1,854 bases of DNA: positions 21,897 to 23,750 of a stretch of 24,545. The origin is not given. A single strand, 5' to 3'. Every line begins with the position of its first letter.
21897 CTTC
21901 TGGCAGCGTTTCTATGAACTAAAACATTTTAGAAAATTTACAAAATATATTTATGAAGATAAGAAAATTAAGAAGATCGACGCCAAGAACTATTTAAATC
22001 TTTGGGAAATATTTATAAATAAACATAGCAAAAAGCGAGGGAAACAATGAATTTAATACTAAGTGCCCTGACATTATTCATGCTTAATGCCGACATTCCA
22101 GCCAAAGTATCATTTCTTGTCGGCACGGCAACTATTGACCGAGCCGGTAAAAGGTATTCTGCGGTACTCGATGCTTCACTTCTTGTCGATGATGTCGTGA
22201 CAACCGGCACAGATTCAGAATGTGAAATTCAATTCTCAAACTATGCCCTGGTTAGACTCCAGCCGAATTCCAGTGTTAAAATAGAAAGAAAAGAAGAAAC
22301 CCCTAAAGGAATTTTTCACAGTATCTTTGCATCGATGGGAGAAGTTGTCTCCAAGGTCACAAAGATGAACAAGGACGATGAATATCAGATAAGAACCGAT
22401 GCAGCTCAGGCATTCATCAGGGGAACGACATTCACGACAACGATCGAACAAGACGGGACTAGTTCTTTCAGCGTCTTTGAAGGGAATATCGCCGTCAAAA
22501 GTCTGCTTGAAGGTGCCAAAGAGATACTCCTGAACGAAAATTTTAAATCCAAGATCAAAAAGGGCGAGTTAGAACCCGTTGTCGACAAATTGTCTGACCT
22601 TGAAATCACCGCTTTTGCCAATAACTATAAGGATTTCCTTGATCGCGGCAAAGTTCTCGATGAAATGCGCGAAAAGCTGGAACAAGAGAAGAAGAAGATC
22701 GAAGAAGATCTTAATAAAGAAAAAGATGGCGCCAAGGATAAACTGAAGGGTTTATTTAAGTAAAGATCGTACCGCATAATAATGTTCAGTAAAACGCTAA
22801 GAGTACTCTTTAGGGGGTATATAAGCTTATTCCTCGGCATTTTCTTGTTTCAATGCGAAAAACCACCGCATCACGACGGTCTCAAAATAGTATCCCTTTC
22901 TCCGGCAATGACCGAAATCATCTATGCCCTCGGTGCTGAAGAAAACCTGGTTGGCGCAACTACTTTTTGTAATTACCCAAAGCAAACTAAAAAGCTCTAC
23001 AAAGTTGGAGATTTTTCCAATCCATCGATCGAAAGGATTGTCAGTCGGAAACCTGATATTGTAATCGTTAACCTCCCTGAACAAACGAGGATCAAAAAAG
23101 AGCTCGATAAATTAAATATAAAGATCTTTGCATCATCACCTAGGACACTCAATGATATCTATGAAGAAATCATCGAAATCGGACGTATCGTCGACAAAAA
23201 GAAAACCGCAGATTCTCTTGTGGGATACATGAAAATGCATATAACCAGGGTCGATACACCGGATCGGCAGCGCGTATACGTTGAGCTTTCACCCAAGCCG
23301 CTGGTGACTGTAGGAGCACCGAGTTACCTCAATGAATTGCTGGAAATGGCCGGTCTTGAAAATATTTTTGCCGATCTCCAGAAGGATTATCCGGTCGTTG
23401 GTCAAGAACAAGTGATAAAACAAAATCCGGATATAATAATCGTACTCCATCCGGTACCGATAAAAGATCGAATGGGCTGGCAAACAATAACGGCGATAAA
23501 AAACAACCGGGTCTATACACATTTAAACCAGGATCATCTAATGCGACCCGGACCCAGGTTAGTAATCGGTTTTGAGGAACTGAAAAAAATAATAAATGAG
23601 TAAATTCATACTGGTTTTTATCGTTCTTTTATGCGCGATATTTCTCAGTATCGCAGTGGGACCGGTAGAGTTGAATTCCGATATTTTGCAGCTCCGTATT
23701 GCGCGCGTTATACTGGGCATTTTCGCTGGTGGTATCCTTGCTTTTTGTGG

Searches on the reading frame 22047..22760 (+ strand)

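Call 30: search_protein_families(library=pfam, proteins=[window:22047-22760:+], max_evalue=0.00001)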
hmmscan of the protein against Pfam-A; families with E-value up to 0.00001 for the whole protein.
window:22047-22760:+ (238 aa): 1 family
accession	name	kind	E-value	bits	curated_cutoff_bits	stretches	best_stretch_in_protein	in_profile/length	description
PF04773.18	FecR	-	6.4e-14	52.6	24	1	49-148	1-96/97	FecR protein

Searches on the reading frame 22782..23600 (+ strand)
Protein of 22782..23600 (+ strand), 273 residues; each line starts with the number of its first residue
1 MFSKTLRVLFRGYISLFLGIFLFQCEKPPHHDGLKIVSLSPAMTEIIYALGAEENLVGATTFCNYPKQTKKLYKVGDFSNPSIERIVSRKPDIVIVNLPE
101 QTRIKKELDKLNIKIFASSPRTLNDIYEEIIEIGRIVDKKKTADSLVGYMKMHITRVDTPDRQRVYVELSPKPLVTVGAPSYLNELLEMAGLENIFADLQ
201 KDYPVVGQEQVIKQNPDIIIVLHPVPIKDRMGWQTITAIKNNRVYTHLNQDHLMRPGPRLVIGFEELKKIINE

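Call 30: search_protein_families(library=pfam, proteins=[window:22782-23600:+], max_evalue=0.00001)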
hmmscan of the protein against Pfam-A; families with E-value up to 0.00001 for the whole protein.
window:22782-23600:+ (273 aa): 1 family
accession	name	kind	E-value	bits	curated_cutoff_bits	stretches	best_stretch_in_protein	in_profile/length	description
PF01497.23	Peripla_BP_2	-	1.3e-32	113.6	27.5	1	36-246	1-230/235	Periplasmic binding protein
